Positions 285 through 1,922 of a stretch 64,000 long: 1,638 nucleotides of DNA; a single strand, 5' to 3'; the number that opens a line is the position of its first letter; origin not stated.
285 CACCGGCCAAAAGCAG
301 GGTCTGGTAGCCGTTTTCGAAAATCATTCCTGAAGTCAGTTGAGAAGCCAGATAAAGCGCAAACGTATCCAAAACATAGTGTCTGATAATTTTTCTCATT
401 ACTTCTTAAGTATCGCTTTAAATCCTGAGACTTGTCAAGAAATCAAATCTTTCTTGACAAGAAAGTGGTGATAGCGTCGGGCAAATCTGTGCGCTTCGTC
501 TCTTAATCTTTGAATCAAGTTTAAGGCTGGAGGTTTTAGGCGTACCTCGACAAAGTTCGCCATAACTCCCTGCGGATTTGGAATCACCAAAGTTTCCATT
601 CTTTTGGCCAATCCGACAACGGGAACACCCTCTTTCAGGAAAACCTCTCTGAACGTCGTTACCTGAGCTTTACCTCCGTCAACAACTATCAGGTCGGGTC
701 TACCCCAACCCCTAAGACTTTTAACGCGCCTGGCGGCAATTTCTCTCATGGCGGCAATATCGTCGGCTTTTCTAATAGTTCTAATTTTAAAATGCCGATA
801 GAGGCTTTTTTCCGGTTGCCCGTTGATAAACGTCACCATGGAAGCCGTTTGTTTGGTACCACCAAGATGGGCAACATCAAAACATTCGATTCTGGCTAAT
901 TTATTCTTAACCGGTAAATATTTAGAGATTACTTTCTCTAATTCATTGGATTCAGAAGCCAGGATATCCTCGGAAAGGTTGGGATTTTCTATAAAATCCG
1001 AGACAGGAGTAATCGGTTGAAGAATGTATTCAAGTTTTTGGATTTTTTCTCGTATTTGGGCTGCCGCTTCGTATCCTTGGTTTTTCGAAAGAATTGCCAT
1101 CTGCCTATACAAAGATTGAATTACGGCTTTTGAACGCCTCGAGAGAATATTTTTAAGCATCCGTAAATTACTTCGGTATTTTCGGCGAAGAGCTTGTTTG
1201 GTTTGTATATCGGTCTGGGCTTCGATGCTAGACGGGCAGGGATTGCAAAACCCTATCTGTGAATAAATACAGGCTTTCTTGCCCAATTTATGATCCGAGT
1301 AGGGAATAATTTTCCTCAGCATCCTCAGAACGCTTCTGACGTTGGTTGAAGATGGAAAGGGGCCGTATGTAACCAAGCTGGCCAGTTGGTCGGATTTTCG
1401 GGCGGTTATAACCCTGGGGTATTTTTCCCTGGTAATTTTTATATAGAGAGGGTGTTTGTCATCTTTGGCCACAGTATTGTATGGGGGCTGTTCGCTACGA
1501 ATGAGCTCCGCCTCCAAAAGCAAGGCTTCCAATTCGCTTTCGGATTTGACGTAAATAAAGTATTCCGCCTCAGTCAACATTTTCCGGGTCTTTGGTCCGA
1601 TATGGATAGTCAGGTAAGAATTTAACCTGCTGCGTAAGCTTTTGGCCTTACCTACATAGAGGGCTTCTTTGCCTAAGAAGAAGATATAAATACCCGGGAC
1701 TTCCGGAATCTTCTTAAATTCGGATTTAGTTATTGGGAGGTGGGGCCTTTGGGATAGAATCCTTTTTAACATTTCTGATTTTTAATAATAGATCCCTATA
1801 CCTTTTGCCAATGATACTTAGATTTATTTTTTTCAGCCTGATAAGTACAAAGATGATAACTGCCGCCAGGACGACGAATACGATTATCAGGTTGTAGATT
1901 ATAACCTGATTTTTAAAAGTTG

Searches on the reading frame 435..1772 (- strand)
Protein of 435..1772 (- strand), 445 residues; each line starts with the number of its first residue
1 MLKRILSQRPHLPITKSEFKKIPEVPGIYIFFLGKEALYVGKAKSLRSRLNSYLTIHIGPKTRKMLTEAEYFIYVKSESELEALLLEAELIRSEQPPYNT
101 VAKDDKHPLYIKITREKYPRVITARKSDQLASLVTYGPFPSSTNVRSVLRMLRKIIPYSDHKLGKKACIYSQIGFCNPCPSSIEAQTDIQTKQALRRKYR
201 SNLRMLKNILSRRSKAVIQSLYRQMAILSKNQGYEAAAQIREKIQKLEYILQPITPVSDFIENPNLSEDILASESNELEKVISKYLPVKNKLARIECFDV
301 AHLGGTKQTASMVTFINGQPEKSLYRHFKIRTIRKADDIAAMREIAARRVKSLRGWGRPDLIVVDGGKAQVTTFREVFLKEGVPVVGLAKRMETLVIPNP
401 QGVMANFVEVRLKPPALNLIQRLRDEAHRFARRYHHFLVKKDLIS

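Call 54: find_encoding_contigs(protein=window:435-1772:-, flank=10000, max_places=3)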
Protein window:435-1772:- (445 aa): 2 contigs read that carry it; 1 place shown.
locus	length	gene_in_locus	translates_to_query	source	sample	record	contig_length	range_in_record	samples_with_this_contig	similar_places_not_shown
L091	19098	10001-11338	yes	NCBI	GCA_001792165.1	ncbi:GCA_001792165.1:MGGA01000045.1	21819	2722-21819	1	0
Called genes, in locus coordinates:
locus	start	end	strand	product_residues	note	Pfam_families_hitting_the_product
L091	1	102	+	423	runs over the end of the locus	PF03952:Enolase_N, PF00113:Enolase_C, PF13378:MR_MLE_C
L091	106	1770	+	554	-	PF01676:Metalloenzyme, PF06415:iPGM_N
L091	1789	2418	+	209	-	PF09335:VTT_dom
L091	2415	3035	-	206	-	PF01726:LexA_DNA_bind, PF09339:HTH_IclR (weak), PF00717:Peptidase_S24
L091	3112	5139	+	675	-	PF00270:DEAD (faint), PF04851:ResIII, PF17757:UvrB_inter, PF27431:UvrB_3rd, PF00271:Helicase_C, PF12344:UvrB, PF02151:UVR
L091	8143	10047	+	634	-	PF01841:Transglut_core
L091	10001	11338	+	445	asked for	PF01541:GIY-YIG (weak), PF27096:UvrC_M (weak), PF08459:UvrC_RNaseH_dom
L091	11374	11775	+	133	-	PF04020:Phage_holin_4_2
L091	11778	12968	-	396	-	-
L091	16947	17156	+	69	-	PF03840:SecG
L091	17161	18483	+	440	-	PF00496:SBP_bac_5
